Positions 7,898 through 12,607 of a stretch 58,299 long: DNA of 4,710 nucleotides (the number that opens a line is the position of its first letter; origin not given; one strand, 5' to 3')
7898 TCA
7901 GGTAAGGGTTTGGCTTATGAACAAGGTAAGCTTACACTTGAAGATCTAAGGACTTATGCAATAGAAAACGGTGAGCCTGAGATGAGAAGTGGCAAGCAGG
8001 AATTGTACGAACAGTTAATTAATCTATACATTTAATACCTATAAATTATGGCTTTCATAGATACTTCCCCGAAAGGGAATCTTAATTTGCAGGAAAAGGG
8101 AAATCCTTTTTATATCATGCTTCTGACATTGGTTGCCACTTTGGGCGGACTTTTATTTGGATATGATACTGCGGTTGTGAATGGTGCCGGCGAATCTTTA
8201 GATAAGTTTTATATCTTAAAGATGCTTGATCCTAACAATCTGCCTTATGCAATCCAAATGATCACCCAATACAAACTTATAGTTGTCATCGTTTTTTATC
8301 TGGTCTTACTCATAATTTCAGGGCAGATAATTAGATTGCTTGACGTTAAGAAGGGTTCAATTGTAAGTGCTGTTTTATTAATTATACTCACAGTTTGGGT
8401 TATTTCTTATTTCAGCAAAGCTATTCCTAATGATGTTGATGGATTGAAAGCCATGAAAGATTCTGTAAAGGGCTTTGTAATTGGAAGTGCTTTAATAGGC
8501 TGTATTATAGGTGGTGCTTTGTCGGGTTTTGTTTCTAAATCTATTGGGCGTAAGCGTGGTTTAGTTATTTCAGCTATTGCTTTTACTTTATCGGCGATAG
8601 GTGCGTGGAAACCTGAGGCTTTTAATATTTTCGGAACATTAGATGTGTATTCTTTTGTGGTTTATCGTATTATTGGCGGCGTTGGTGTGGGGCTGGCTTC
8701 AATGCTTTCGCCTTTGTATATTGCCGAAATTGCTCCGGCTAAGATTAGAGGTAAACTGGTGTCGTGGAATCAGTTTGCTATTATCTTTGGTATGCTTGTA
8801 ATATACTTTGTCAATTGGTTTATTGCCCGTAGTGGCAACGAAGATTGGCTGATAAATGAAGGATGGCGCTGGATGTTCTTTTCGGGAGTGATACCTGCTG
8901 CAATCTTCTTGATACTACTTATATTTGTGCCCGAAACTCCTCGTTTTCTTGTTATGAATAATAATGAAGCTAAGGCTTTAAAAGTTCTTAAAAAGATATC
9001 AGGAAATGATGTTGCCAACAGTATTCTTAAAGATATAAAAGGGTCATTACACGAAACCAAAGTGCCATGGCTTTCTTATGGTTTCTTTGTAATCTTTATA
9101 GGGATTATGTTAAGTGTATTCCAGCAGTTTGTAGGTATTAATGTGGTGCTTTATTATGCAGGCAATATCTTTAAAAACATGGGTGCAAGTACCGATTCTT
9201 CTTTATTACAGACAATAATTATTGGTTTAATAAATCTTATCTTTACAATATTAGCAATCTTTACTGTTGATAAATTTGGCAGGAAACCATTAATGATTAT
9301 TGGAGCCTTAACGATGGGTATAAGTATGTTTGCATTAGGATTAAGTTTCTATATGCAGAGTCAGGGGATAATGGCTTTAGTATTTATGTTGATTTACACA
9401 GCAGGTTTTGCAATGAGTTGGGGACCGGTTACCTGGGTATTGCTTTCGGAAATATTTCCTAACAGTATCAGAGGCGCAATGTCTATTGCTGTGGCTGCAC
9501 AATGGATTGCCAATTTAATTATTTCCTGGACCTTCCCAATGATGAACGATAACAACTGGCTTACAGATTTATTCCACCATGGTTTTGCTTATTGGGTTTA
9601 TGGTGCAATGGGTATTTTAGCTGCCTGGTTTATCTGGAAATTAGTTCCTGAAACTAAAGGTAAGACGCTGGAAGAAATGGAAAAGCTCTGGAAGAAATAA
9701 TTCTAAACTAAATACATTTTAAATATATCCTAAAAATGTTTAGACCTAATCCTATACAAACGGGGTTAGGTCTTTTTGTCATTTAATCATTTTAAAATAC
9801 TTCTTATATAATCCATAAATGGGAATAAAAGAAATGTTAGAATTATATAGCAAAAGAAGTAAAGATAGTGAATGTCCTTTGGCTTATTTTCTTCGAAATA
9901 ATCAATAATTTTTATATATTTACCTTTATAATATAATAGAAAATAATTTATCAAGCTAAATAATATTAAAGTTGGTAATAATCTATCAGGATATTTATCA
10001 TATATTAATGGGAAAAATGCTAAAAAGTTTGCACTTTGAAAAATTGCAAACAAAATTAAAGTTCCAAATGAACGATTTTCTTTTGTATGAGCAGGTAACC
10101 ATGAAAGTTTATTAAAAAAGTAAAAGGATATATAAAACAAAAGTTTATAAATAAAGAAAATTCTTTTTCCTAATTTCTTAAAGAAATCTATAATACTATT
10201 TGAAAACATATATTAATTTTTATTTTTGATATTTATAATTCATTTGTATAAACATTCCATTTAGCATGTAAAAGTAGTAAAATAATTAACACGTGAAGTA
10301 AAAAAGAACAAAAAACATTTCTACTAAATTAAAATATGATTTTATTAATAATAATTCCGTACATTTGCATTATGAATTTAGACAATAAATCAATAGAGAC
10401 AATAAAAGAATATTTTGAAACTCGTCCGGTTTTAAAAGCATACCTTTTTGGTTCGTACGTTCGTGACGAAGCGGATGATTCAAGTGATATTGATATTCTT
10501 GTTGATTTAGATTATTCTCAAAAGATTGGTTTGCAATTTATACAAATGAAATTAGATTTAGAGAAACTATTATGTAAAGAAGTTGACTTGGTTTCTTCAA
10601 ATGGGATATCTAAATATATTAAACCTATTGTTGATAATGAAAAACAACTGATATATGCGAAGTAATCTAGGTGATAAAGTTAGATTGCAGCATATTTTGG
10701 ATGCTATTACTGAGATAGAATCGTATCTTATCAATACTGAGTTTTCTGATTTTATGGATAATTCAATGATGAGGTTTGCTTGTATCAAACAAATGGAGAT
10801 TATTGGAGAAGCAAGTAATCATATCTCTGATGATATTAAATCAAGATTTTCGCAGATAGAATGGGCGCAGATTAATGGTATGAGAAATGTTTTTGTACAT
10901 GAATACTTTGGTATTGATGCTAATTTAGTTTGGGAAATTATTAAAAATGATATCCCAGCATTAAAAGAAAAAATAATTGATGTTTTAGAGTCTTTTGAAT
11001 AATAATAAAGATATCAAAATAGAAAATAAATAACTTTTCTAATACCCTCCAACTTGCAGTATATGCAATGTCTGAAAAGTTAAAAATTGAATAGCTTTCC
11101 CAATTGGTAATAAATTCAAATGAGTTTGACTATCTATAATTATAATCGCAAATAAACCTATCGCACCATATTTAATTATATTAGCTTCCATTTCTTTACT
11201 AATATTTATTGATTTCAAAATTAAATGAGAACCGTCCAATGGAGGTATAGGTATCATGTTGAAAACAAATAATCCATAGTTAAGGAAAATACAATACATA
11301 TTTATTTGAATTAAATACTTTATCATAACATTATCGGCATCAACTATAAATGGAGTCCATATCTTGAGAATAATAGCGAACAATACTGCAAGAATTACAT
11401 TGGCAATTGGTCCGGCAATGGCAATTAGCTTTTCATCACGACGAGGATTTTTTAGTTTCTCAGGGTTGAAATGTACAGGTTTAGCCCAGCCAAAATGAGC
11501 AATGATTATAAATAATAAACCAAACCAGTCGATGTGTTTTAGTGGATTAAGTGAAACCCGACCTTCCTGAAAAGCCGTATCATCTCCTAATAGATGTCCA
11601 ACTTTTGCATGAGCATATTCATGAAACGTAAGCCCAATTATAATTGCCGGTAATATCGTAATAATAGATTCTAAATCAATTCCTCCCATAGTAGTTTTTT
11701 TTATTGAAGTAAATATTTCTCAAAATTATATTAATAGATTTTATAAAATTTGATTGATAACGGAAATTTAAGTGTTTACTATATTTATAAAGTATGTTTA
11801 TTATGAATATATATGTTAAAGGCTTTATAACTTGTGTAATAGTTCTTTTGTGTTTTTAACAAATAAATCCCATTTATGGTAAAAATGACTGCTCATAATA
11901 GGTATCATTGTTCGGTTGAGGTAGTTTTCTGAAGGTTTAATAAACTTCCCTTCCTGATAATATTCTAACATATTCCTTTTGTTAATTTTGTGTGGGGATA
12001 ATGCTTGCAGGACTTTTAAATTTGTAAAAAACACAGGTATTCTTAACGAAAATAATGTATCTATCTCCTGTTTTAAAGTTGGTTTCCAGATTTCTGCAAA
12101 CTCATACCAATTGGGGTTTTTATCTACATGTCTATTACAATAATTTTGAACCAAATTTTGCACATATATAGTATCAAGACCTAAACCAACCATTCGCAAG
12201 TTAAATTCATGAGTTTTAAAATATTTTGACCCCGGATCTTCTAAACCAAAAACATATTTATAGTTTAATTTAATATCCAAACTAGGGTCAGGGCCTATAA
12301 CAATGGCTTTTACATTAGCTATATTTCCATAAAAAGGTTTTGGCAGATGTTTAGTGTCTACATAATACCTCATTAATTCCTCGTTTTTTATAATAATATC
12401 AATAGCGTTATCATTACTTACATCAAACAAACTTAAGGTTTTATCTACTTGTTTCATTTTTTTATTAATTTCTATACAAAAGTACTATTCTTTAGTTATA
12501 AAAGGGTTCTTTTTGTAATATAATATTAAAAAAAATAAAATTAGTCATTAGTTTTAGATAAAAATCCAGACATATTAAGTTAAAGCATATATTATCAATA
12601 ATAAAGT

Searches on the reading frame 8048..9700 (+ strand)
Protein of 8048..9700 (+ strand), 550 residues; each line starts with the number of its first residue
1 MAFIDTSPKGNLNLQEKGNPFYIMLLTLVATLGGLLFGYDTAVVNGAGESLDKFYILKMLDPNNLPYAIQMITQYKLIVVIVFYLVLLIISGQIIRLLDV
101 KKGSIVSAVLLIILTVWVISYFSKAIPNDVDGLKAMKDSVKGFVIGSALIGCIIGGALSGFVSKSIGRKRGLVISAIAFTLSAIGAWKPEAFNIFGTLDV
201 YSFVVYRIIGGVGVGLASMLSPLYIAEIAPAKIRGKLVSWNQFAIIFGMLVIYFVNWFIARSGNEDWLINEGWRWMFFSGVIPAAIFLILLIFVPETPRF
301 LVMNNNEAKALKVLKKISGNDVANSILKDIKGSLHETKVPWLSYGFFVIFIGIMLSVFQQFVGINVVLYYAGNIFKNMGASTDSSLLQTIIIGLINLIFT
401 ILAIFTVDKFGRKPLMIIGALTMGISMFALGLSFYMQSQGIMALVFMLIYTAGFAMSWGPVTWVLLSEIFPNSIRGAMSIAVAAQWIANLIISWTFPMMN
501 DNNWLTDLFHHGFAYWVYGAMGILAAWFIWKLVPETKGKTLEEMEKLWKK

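Call 87: search_protein_families(library=pfam, proteins=[window:8048-9700:+], max_evalue=0.001)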
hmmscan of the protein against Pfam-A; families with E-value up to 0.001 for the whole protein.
window:8048-9700:+ (550 aa): 2 families
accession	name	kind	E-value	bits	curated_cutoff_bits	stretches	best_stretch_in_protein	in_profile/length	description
PF00083.30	Sugar_tr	-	4e-116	389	22.3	1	27-548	2-452/452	Sugar (and other) transporter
PF07690.21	MFS_1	-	1.6e-27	96.8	33.4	2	112-490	8-344/347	Major Facilitator Superfamily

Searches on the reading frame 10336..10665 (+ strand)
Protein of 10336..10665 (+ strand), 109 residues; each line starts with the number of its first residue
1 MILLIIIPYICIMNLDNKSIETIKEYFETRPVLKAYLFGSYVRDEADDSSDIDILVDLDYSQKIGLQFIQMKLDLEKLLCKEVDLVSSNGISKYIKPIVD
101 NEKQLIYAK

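Call 87: search_protein_families(library=pfam, proteins=[window:10336-10665:+], max_evalue=0.001)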
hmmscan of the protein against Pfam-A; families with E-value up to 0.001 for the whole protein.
window:10336-10665:+ (109 aa): 2 families
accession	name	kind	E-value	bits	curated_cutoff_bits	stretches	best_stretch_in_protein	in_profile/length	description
PF18765.7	Polbeta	-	1.4e-14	54.5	26.9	1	21-108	1-89/93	Polymerase beta, Nucleotidyltransferase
PF01909.29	NTP_transf_2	-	1.6e-12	48.1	21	1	20-105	1-92/93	Nucleotidyltransferase domain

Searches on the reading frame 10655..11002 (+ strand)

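Call 3: search_protein_families(library=pfam, proteins=[window:10655-11002:+], max_evalue=1)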
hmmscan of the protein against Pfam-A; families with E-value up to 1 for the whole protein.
window:10655-11002:+ (115 aa): 1 family
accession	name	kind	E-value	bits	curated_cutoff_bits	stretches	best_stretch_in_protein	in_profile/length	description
PF01934.22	HepT-like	-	1.3e-27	96.3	23.5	1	14-107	1-117/120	Ribonuclease HepT-like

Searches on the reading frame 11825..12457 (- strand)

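Call 3: search_protein_families(library=pfam, proteins=[window:11825-12457:-], max_evalue=1)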
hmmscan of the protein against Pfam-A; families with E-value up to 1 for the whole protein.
window:11825-12457:- (210 aa): 0 families

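Call 4: search_protein_families(library=padloc, proteins=[window:11825-12457:-], max_evalue=1)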
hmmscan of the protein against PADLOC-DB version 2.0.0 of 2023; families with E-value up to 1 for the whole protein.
window:11825-12457:- (210 aa): 0 families

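Call 5: search_protein_families(library=ncbifam, proteins=[window:11825-12457:-], max_evalue=1)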
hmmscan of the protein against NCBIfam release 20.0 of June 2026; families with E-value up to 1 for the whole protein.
window:11825-12457:- (210 aa): 1 family
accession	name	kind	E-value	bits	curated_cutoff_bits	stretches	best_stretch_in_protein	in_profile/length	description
TIGR01950.1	SoxR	equivalog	0.014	15.2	116.9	1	89-139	55-103/142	redox-sensitive transcriptional activator SoxR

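Call 9: search_protein_families(library=phrogs, proteins=[window:11825-12457:-], max_evalue=1)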
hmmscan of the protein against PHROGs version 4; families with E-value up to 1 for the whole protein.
window:11825-12457:- (210 aa): 0 families
